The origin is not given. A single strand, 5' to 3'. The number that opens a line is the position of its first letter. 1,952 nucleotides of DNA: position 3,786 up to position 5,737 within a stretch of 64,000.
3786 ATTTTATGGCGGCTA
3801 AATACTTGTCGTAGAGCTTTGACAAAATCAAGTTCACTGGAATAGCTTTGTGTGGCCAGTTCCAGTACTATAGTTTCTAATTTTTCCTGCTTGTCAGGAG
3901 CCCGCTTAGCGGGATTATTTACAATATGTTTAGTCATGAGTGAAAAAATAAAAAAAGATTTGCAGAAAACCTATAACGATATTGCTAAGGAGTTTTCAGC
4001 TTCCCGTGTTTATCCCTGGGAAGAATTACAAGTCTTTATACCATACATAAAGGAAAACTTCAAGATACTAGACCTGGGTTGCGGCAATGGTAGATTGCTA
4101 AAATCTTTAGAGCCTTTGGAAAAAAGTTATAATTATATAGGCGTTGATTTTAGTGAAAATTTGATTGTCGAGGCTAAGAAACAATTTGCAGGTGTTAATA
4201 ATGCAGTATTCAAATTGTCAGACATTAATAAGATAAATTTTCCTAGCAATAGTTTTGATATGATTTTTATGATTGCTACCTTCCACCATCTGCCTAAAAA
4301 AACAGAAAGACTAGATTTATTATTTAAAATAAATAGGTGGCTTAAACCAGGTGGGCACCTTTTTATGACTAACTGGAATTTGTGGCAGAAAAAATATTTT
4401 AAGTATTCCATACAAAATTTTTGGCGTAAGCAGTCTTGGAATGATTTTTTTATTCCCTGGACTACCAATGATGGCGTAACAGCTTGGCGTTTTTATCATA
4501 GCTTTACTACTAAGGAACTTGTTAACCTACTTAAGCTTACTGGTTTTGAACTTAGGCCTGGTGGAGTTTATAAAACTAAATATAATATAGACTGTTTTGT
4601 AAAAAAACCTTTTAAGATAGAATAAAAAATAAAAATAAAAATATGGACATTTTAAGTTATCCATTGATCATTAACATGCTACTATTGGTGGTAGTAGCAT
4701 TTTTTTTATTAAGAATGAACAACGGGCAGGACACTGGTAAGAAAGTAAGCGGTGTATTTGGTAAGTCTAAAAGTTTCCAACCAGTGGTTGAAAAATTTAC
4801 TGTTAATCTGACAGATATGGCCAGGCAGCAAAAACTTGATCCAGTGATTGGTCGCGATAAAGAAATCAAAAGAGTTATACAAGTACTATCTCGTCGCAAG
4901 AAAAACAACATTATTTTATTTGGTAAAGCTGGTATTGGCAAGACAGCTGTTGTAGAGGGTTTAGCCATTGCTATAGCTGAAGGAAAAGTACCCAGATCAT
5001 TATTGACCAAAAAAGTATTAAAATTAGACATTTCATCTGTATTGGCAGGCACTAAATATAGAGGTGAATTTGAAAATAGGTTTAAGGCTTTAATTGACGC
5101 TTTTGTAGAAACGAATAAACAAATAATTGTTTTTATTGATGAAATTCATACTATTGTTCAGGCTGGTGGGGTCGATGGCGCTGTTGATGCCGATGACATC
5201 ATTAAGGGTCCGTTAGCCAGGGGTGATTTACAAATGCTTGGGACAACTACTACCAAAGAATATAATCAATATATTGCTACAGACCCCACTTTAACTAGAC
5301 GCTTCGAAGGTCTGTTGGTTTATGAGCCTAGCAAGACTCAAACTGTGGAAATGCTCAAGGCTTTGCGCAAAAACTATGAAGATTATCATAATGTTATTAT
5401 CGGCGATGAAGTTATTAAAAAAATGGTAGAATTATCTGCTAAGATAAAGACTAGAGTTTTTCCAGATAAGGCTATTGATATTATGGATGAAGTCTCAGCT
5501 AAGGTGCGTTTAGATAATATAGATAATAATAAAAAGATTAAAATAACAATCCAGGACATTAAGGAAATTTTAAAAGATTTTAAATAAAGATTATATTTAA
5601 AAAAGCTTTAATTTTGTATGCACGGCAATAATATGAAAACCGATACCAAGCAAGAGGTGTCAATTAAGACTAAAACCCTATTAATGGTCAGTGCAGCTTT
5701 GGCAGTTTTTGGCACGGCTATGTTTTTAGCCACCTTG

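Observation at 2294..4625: Divergent, start-overlapping Elp3 (radical-SAM/GNAT) and Trm9-like methyltransferase pair - a possible complete bacterial (m)cm5U34-type tRNA wobble-modification module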

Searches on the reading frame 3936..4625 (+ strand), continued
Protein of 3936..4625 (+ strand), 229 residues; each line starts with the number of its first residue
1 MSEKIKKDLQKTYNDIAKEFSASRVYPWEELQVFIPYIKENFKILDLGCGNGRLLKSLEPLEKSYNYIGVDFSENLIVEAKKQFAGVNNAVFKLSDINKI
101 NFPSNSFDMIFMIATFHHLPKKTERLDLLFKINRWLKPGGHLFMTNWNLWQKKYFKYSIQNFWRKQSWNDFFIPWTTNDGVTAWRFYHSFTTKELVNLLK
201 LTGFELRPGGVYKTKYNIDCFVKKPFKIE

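Call 73: search_protein_representatives(alignment_id=A1)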
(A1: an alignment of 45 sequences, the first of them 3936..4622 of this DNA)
Query: 45 sequences, 223 profile positions. Proteins with E-value up to 0.001 (for the whole library): 250605; up to 1e-10: 29359; up to 1e-30: 1363. The best 150 are listed.
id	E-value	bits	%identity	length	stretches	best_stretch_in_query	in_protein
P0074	3.4e-97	340.7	-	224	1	1-222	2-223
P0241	8.1e-84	296.9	-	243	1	3-222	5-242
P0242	2.3e-78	279.1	-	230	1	7-222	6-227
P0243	1.3e-74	266.8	-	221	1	7-222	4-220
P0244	7.2e-73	261.1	-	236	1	3-222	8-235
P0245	8.3e-72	257.7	-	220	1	2-222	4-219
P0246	1.2e-70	253.9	-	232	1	6-220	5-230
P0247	1.7e-70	253.4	-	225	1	3-222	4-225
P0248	6.9e-70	251.4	-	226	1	4-221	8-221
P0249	2.5e-69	249.5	-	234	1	4-222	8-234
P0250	5.2e-69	248.5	-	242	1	3-222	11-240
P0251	1.3e-68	247.3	-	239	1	3-222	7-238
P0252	1.6e-68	246.9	-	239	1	3-222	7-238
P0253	2.6e-68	246.2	-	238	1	6-215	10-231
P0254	1.1e-67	244.2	-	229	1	2-222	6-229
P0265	8.2e-66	238.1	-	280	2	3-174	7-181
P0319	4.7e-61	222.5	-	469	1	2-220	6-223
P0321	5.4e-61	222.3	-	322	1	4-220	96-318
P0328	2.8e-60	220.0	-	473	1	3-221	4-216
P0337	1.5e-59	217.6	-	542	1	2-215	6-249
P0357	2.9e-58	213.4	-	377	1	7-222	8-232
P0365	8.3e-58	211.9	-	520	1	3-221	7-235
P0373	2.2e-57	210.5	-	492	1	9-222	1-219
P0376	2.5e-57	210.3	-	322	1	3-222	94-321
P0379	3.1e-57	210.0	-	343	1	3-215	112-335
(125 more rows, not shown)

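Call 74: search_protein_families(library=pfam, proteins=[P0319, P0328, P0337, P0365, P0373, P0357, P0321, P0376, P0379, P0265], max_evalue=0.0001)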
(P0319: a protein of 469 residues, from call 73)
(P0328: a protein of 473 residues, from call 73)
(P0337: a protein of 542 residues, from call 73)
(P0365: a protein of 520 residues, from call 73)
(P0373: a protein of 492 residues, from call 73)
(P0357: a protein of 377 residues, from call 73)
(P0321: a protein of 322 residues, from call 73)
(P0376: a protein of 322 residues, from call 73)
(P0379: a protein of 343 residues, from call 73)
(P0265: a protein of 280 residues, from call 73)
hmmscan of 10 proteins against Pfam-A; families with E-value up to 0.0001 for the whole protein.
P0319 (469 aa): 8 families
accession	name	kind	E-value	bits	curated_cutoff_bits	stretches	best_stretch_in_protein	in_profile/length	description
PF03808.19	Glyco_tran_WecG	-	2.4e-60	203.6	27.4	1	289-455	2-168/168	Glycosyl transferase WecG/TagA/CpsF family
PF08241.18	Methyltransf_11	-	2.3e-16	60.7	21.2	1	49-145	1-95/95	Methyltransferase domain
PF13649.12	Methyltransf_25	-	2.3e-16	60.7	27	1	48-141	1-97/97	Methyltransferase domain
PF13847.12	Methyltransf_31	-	1.1e-14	54.8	27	1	43-207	2-145/145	Methyltransferase domain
PF08242.18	Methyltransf_12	-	5.9e-12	46.6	30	1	49-143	1-98/98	Methyltransferase domain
PF13489.12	Methyltransf_23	-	9e-12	45.5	27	1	40-213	18-164/164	Methyltransferase domain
PF01209.24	Ubie_methyltran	-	3.5e-08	33.5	20.1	1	2-225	5-229/233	ubiE/COQ5 methyltransferase family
PF07021.18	MetW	-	8.2e-06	26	21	1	34-86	3-54/193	Methionine biosynthesis protein MetW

P0328 (473 aa): 7 families
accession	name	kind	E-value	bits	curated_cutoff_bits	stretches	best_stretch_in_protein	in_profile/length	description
PF03808.19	Glyco_tran_WecG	-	1.3e-44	152.4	27.4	1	303-458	11-167/168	Glycosyl transferase WecG/TagA/CpsF family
PF13489.12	Methyltransf_23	-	6e-18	65.6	27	1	25-191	5-142/164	Methyltransferase domain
PF13649.12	Methyltransf_25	-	3.4e-16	60.2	27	1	45-138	1-97/97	Methyltransferase domain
PF08242.18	Methyltransf_12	-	5.6e-14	53.1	30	1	46-140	1-98/98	Methyltransferase domain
PF08241.18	Methyltransf_11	-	2.3e-13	51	21.2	1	46-142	1-95/95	Methyltransferase domain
PF13847.12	Methyltransf_31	-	1.2e-12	48.2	27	1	40-146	2-113/145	Methyltransferase domain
PF07021.18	MetW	-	1.7e-06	28.3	21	1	31-75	3-48/193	Methionine biosynthesis protein MetW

P0337 (542 aa): 7 families
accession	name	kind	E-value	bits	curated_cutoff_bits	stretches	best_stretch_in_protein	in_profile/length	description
PF03808.19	Glyco_tran_WecG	-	1.7e-50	171.6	27.4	1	367-529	18-168/168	Glycosyl transferase WecG/TagA/CpsF family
PF08241.18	Methyltransf_11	-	4.1e-20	72.7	21.2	1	57-155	1-94/95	Methyltransferase domain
PF13649.12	Methyltransf_25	-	2.1e-18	67.2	27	1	56-152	1-97/97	Methyltransferase domain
PF13847.12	Methyltransf_31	-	2e-16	60.5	27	1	55-167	6-114/145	Methyltransferase domain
PF08242.18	Methyltransf_12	-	1.1e-14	55.3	30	1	57-154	1-98/98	Methyltransferase domain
PF13489.12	Methyltransf_23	-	1.5e-11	44.7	27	1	46-170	16-124/164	Methyltransferase domain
PF01209.24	Ubie_methyltran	-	6.6e-09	35.9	20.1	1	6-155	9-150/233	ubiE/COQ5 methyltransferase family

P0365 (520 aa): 10 families
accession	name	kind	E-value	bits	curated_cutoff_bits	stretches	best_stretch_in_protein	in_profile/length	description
PF03808.19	Glyco_tran_WecG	-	2.3e-49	167.9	27.4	1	349-503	13-166/168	Glycosyl transferase WecG/TagA/CpsF family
PF08241.18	Methyltransf_11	-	5.7e-26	91.4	21.2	1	54-157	1-95/95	Methyltransferase domain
PF13649.12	Methyltransf_25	-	9.7e-26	90.7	27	1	53-153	1-97/97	Methyltransferase domain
PF13847.12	Methyltransf_31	-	9.1e-23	81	27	1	52-157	6-109/145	Methyltransferase domain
PF08242.18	Methyltransf_12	-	2.4e-19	70.3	30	1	54-155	1-98/98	Methyltransferase domain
PF13489.12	Methyltransf_23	-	5.4e-16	59.2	27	1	37-222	12-162/164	Methyltransferase domain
PF01209.24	Ubie_methyltran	-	5.3e-14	52.6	20.1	1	4-158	7-152/233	ubiE/COQ5 methyltransferase family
PF05175.20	MTS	-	9.9e-10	38.7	23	1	49-183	31-161/170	Methyltransferase small domain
PF13679.12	Methyltransf_32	-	2.7e-05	24.6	27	1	46-130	22-109/143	Methyltransferase domain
PF08003.17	Methyltransf_9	-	8.8e-05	22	23.8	0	30-157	96-217/315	Protein of unknown function (DUF1698)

P0373 (492 aa): 8 families
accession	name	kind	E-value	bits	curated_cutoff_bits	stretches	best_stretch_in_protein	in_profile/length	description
PF03808.19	Glyco_tran_WecG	-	1.2e-47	162.2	27.4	1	282-465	4-167/168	Glycosyl transferase WecG/TagA/CpsF family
PF08241.18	Methyltransf_11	-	1.7e-24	86.7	21.2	1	37-129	1-93/95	Methyltransferase domain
PF13649.12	Methyltransf_25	-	1.6e-22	80.4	27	1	36-127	1-97/97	Methyltransferase domain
PF13847.12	Methyltransf_31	-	4.6e-17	62.5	27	1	31-129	2-107/145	Methyltransferase domain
PF13489.12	Methyltransf_23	-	3.7e-16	59.7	27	1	22-195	12-163/164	Methyltransferase domain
PF08242.18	Methyltransf_12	-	3.7e-15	56.9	30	1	37-129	1-98/98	Methyltransferase domain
PF01209.24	Ubie_methyltran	-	5.2e-09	36.2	20.1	1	3-130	18-150/233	ubiE/COQ5 methyltransferase family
PF05401.17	NodS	-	5.1e-05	23.6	24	1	26-128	37-142/201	Nodulation protein S (NodS)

P0357 (377 aa): 10 families
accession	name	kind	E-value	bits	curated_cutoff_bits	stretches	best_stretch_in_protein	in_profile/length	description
PF13847.12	Methyltransf_31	-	3.8e-23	82.2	27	1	40-158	2-127/145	Methyltransferase domain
PF08241.18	Methyltransf_11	-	1.4e-22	80.6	21.2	1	46-139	1-94/95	Methyltransferase domain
PF13649.12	Methyltransf_25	-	1.9e-21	77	27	1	45-136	1-97/97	Methyltransferase domain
PF13489.12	Methyltransf_23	-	4.8e-18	65.9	27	1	24-197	5-155/164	Methyltransferase domain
PF00293.34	NUDIX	-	2.1e-16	60.6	21.1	1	240-353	6-117/134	NUDIX domain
PF08242.18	Methyltransf_12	-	2.2e-15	57.6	30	1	46-138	1-98/98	Methyltransferase domain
PF01209.24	Ubie_methyltran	-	2.1e-09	37.6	20.1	1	28-140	34-151/233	ubiE/COQ5 methyltransferase family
PF07021.18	MetW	-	6.6e-09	36.1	21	1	31-131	3-101/193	Methionine biosynthesis protein MetW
PF02353.26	CMAS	-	6.2e-07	29.4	27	1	39-147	60-171/273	Mycolic acid cyclopropane synthetase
PF01555.25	N6_N4_Mtase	-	2.7e-06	27.9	26.7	0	38-81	178-221/221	DNA methylase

P0321 (322 aa): 7 families
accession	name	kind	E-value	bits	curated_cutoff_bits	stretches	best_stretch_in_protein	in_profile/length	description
PF08241.18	Methyltransf_11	-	3.5e-24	85.7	21.2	1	137-230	1-94/95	Methyltransferase domain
PF13649.12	Methyltransf_25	-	5e-21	75.6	27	1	136-227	1-97/97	Methyltransferase domain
PF13847.12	Methyltransf_31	-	1.7e-14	54.2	27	1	132-250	3-127/145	Methyltransferase domain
PF13489.12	Methyltransf_23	-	2.4e-14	53.8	27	1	115-296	4-163/164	Methyltransferase domain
PF08242.18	Methyltransf_12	-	3.3e-14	53.8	30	1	137-228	1-97/98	Methyltransferase domain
PF01209.24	Ubie_methyltran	-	1e-11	45.1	20.1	1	95-233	10-153/233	ubiE/COQ5 methyltransferase family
PF07021.18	MetW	-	6.4e-06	26.4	21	1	122-210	3-92/193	Methionine biosynthesis protein MetW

P0376 (322 aa): 9 families
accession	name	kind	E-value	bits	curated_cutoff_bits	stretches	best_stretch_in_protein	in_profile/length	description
PF08241.18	Methyltransf_11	-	1.3e-25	90.3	21.2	1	137-229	1-95/95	Methyltransferase domain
PF13649.12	Methyltransf_25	-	1e-23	84.2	27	1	136-225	1-97/97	Methyltransferase domain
PF13847.12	Methyltransf_31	-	2e-21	76.7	27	1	132-236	3-123/145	Methyltransferase domain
PF13489.12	Methyltransf_23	-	5.3e-18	65.7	27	1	115-295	6-162/164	Methyltransferase domain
PF08242.18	Methyltransf_12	-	2e-14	54.5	30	1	137-226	1-97/98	Methyltransferase domain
PF01209.24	Ubie_methyltran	-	1.2e-12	48.2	20.1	1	89-230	5-152/233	ubiE/COQ5 methyltransferase family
PF02353.26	CMAS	-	1.5e-07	31.5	27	1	130-241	60-176/273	Mycolic acid cyclopropane synthetase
PF03141.22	Methyltransf_29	-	1.4e-06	27.6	23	1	134-241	119-229/506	Putative S-adenosyl-L-methionine-dependent methyltransferase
PF07021.18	MetW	-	1.4e-05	25.3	21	1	129-196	10-80/193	Methionine biosynthesis protein MetW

P0379 (343 aa): 9 families
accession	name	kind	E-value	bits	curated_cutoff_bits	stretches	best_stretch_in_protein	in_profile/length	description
PF13489.12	Methyltransf_23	-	1.5e-20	74.1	27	1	140-316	13-161/164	Methyltransferase domain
PF13847.12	Methyltransf_31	-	1.5e-20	73.8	27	1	149-309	3-141/145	Methyltransferase domain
PF13649.12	Methyltransf_25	-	2.6e-18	66.9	27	1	153-246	1-97/97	Methyltransferase domain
PF08242.18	Methyltransf_12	-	1e-16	61.9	30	1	154-248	1-98/98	Methyltransferase domain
PF08241.18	Methyltransf_11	-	1.1e-15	58.4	21.2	1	154-249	1-94/95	Methyltransferase domain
PF07021.18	MetW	-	1.4e-08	35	21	1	143-260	7-119/193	Methionine biosynthesis protein MetW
PF02353.26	CMAS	-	3.5e-07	30.3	27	1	151-257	64-171/273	Mycolic acid cyclopropane synthetase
PF05175.20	MTS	-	5e-07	30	23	1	149-224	31-110/170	Methyltransferase small domain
PF05401.17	NodS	-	3.4e-05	24.2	24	1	142-250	36-144/201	Nodulation protein S (NodS)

P0265 (280 aa): 10 families
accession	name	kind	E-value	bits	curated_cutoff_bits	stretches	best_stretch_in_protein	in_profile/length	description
PF08241.18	Methyltransf_11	-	3.1e-21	76.2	21.2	1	49-143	1-95/95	Methyltransferase domain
PF13649.12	Methyltransf_25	-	9.1e-20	71.6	27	1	49-139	2-97/97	Methyltransferase domain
PF13489.12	Methyltransf_23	-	1.7e-16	60.8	27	1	38-148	16-121/164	Methyltransferase domain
PF13847.12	Methyltransf_31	-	4.4e-16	59.3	27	1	43-147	2-113/145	Methyltransferase domain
PF08242.18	Methyltransf_12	-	6.5e-14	52.9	30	1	49-141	1-98/98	Methyltransferase domain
PF07021.18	MetW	-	7.1e-10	39.3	21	1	34-137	3-104/193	Methionine biosynthesis protein MetW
PF01209.24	Ubie_methyltran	-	1.1e-06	28.6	20.1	1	3-142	6-150/233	ubiE/COQ5 methyltransferase family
PF05175.20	MTS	-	1.3e-06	28.6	23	1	43-147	28-141/170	Methyltransferase small domain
PF03141.22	Methyltransf_29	-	2.3e-06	26.9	23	1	45-185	118-264/506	Putative S-adenosyl-L-methionine-dependent methyltransferase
PF02353.26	CMAS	-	2.9e-06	27.3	27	1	42-152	60-173/273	Mycolic acid cyclopropane synthetase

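Call 76: find_encoding_contigs(protein=P0319, flank=4000, max_places=2)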
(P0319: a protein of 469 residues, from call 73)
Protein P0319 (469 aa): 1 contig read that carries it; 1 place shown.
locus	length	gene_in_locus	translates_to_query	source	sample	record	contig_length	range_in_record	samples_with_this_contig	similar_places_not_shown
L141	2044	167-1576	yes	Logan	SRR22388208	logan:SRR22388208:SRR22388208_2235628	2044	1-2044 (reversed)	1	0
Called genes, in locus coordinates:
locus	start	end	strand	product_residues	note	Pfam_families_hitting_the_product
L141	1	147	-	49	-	?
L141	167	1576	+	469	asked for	PF01209:Ubie_methyltran, PF13489:Methyltransf_23, PF07021:MetW (weak), PF13847:Methyltransf_31, PF08241:Methyltransf_11, PF08242:Methyltransf_12, PF13649:Methyltransf_25, PF03808:Glyco_tran_WecG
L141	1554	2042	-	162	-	?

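Call 77: find_encoding_contigs(protein=P0365, flank=4000, max_places=2)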
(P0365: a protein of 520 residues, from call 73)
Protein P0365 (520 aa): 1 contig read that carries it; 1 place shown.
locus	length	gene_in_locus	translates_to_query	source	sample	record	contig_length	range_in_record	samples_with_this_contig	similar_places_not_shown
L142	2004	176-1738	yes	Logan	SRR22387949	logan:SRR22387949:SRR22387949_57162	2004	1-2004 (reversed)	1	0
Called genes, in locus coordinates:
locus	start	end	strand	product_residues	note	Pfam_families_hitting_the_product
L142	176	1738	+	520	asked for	PF01209:Ubie_methyltran, PF13489:Methyltransf_23, PF05175:MTS, PF13847:Methyltransf_31, PF08241:Methyltransf_11, PF08242:Methyltransf_12, PF13649:Methyltransf_25, PF03808:Glyco_tran_WecG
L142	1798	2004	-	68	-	?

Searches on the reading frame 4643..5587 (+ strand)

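Call 3: search_protein_families(library=pfam, proteins=[window:4643-5587:+], max_evalue=0.01)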
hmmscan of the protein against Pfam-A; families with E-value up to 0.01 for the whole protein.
window:4643-5587:+ (314 aa): 11 families
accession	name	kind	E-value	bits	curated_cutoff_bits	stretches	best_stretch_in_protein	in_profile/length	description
PF17871.7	AAA_lid_9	-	1.5e-20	73.4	22.8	1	230-309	1-81/104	AAA lid domain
PF00004.35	AAA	-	3.5e-10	40.9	21.2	1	90-175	1-73/131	ATPase family associated with various cellular activities (AAA)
PF13191.12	AAA_16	-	1.4e-07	32.6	32.6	1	68-169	2-142/167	AAA ATPase domain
PF01637.24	ATPase_2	-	4.1e-05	23.9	33.2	1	71-172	4-123/225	ATPase domain predominantly from Archaea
PF25201.1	nSTAND6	-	0.00031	21.3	27.7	1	69-109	2-40/148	Novel STAND NTPase 6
PF05729.18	NACHT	-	0.00063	20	26.7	1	90-119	3-32/167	NACHT domain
PF13401.12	AAA_22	-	0.0016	19.2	27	0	86-170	4-95/130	AAA domain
PF23569.1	NBD_SMAX1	-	0.0017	18.5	27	1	73-147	17-91/212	SMAX1 nucleotide binding domain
PF05673.19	DUF815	-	0.0017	18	23.8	1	62-115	24-81/249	Protein of unknown function (DUF815)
PF01695.23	IstB_IS21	-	0.0034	17.4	24.1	1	73-151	78-152/238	IstB-like ATP binding protein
PF05621.17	TniB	-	0.0052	16.7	22.4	0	75-106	23-54/189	Bacterial TniB protein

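Call 4: search_protein_families(library=ncbifam, proteins=[window:4643-5587:+], max_evalue=0.01)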
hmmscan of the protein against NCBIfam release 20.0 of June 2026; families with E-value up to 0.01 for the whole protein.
window:4643-5587:+ (314 aa): 21 families
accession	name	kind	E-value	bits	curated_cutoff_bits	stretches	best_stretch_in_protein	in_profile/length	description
TIGR03346.1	chaperone_ClpB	equivalog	1.3e-94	318.2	1232.1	1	47-292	154-400/853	ATP-dependent chaperone ClpB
TIGR02639.1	ClpA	equivalog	9.8e-94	315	993.15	1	42-310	161-429/734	ATP-dependent Clp protease ATP-binding subunit ClpA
TIGR03345.1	VI_ClpV1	equivalog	1.3e-91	308.2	884.95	1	38-309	161-431/852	type VI secretion system ATPase TssH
NF008118.0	PRK10865.1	equivalog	3.1e-79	266.9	1417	1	48-294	160-406/857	ATP-dependent chaperone ClpB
NF008263.0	PRK11034.1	equivalog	9.8e-77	258.5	1350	1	43-309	163-429/758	ATP-dependent Clp protease ATP-binding subunit ClpA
NF033607.0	disagg_AAA_ClpG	exception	1.4e-73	248.2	1900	1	42-299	237-497/932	AAA family protein disaggregase ClpG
NF033606.1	heat_AAA_ClpK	exception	3e-73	247.1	1900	1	31-293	247-512/949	heat shock survival AAA family ATPase ClpK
TIGR02928.1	TIGR02928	subfamily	1.7e-07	30.4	181.3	1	65-109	14-62/366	orc1/cdc6 family replication initiation protein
NF009067.0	PRK12402.1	equivalog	2.3e-06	26.8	317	1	60-173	9-114/340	replication factor C small subunit 2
TIGR02903.1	spore_lon_C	equivalog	5.2e-06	25.2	678.8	1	51-104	139-192/615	Lon family ATP-dependent protease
TIGR03922.1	T7SS_EccA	equivalog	1.7e-05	23.6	466.65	1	86-280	311-504/557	type VII secretion AAA-ATPase EccA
NF001625.0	PRK00411.1-3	equivalog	7.7e-05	21.5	501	0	71-108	39-80/415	ORC1-type DNA replication protein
TIGR02902.1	spore_lonB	equivalog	8.3e-05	21.4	723.3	1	8-104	4-103/531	ATP-dependent protease LonB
NF041815.1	Avs4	equivalog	0.00086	16.6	1500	1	70-165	190-277/1579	AVAST type 4 anti-phage nuclease Avs4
NF001679.0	PRK00440.1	equivalog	0.00089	18.4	303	1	60-111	12-63/322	replication factor C small subunit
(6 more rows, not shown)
